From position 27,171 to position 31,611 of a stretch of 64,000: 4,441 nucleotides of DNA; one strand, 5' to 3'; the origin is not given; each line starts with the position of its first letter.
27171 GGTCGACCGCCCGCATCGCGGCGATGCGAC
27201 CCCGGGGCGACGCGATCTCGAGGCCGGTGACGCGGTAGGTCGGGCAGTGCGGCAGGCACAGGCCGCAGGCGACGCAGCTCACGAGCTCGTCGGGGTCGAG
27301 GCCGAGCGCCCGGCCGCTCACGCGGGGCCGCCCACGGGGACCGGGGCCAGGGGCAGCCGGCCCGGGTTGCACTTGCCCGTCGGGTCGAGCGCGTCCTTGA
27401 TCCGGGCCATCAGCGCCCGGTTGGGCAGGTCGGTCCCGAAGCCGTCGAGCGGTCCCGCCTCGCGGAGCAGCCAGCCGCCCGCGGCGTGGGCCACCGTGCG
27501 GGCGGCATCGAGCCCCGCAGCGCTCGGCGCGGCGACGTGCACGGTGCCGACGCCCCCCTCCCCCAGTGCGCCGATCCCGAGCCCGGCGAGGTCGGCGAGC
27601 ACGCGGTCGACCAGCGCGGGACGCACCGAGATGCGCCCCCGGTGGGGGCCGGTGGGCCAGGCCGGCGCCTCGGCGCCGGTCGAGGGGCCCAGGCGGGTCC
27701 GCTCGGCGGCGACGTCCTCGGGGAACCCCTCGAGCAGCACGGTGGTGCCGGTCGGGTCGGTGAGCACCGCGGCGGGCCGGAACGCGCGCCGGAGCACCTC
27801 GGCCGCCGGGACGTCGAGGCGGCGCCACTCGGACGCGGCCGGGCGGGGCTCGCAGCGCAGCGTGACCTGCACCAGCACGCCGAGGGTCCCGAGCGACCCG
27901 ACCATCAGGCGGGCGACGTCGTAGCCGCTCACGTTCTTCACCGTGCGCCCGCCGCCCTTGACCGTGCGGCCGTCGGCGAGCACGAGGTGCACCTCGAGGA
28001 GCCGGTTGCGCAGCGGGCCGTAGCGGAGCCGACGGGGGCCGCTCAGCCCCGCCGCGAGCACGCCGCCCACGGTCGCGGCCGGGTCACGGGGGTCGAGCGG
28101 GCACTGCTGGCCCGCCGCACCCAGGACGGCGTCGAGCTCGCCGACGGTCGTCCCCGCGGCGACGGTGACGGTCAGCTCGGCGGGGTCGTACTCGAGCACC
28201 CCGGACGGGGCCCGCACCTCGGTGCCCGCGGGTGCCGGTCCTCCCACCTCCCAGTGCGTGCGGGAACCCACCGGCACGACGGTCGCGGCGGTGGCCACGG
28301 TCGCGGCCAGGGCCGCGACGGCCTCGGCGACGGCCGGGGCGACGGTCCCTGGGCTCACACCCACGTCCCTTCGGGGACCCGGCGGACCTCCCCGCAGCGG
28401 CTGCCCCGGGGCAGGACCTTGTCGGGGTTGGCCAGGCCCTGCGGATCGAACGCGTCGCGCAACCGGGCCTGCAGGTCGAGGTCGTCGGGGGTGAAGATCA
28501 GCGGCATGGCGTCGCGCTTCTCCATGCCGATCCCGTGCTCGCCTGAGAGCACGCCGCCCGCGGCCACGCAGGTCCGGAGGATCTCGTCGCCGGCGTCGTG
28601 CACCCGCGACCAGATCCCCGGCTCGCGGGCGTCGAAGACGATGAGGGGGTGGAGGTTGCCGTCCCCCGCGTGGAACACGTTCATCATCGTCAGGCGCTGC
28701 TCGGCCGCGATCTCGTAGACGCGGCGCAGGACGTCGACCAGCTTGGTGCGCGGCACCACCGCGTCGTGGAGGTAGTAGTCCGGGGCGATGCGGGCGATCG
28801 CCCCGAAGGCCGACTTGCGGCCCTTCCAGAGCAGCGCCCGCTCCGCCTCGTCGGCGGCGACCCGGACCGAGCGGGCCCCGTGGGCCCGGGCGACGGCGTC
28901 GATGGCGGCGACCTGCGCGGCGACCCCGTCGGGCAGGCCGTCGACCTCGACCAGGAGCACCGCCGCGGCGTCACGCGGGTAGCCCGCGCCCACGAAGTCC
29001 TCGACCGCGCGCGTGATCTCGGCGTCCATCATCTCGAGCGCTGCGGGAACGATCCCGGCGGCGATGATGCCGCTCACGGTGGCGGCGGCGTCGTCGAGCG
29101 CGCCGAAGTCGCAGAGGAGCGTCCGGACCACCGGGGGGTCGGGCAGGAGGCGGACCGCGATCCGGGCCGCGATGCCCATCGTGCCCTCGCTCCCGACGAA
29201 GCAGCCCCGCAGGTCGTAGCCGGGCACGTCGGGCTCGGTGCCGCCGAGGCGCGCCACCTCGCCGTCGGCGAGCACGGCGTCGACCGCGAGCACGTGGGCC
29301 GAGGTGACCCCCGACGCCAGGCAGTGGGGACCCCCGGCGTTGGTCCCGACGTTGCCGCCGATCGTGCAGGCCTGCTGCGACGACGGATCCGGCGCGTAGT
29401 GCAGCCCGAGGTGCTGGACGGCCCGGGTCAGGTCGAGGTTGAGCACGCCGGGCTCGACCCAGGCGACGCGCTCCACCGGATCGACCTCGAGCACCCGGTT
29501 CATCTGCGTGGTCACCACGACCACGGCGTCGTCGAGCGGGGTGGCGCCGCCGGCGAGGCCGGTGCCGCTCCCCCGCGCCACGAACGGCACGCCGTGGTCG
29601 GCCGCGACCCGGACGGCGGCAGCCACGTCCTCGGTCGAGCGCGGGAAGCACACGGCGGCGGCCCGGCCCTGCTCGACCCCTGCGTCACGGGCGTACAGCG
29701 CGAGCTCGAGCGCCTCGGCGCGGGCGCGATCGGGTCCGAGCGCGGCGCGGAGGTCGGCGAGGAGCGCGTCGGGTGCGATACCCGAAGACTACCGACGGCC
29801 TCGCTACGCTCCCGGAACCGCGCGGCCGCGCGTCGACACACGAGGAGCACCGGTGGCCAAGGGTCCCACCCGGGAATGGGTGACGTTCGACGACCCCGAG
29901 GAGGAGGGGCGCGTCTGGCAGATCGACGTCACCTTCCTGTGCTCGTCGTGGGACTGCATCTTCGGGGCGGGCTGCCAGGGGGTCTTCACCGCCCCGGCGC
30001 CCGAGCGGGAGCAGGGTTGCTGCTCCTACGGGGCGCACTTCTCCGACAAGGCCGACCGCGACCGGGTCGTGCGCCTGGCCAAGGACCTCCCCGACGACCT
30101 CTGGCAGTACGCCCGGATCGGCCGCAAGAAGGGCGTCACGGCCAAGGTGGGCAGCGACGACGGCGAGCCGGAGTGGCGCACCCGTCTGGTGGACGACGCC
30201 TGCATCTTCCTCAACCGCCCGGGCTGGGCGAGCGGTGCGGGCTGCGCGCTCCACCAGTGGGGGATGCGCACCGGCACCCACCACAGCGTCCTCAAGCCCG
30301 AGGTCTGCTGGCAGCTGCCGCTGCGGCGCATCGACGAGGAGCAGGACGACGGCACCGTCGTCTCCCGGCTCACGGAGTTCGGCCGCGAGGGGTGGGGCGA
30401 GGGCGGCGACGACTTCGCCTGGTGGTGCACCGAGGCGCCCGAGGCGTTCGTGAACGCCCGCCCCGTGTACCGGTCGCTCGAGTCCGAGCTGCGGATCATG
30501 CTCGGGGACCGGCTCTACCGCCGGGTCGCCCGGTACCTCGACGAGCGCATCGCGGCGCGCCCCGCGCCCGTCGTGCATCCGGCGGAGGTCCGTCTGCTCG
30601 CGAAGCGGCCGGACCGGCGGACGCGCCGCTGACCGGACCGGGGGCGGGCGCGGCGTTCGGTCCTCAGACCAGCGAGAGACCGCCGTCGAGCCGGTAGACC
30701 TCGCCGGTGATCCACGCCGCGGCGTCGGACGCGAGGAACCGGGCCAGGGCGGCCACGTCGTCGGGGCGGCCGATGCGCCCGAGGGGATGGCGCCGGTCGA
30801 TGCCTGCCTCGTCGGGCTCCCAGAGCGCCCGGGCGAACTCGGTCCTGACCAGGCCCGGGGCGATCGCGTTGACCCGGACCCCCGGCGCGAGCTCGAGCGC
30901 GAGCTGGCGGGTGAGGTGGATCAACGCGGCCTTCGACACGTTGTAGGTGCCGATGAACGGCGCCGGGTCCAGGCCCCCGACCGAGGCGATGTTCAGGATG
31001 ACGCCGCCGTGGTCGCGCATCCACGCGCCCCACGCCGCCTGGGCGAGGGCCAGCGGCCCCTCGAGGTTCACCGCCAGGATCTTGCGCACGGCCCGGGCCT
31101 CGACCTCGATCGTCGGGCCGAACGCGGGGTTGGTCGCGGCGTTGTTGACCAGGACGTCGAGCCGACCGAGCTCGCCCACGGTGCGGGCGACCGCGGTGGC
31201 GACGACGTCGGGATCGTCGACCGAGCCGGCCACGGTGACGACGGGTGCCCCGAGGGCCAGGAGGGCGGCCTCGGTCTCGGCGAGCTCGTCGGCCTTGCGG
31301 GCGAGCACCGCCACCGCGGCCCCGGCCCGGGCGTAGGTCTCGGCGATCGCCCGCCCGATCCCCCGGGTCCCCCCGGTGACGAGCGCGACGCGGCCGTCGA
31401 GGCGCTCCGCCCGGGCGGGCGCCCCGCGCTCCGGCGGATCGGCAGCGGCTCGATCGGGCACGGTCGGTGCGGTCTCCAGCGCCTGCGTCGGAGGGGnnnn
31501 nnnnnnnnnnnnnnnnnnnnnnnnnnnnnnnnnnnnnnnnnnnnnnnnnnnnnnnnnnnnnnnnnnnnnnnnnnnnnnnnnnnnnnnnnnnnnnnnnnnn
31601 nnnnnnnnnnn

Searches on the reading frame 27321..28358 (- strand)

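Call 40: search_protein_families(library=pfam, proteins=[window:27321-28358:-], max_evalue=0.0001)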
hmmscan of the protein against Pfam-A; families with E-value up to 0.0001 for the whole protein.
window:27321-28358:- (346 aa): 1 family
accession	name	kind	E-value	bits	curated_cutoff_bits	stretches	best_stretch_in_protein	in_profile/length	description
PF01565.28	FAD_binding_4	-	1.6e-20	73.6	26.4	1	7-134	6-137/139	FAD binding domain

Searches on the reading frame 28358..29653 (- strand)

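Call 40: search_protein_families(library=pfam, proteins=[window:28358-29653:-], max_evalue=0.0001)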
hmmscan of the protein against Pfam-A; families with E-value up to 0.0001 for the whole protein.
window:28358-29653:- (432 aa): 2 families
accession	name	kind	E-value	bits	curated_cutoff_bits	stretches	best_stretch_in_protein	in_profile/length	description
PF02913.24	FAD-oxidase_C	-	2.2e-67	227.8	21.2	1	173-413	2-248/248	FAD linked oxidases, C-terminal domain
PF01565.28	FAD_binding_4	-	2.4e-38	131.4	26.4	1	3-136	6-138/139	FAD binding domain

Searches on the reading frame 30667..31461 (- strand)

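Call 40: search_protein_families(library=pfam, proteins=[window:30667-31461:-], max_evalue=0.0001)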
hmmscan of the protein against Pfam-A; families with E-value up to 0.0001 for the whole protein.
window:30667-31461:- (265 aa): 4 families
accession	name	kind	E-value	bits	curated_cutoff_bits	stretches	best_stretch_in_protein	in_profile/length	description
PF13561.12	adh_short_C2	-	1.5e-59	201.8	27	1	33-263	6-236/236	Enoyl-(Acyl carrier protein) reductase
PF00106.31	adh_short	-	4.5e-50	170.3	26.6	1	24-215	1-192/195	short chain dehydrogenase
PF23441.1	SDR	-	1.6e-08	34.7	27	1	19-263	3-256/258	SDR-like rossmann domain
PF08659.16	KR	-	1.4e-07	32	22.6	1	26-143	3-123/180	KR domain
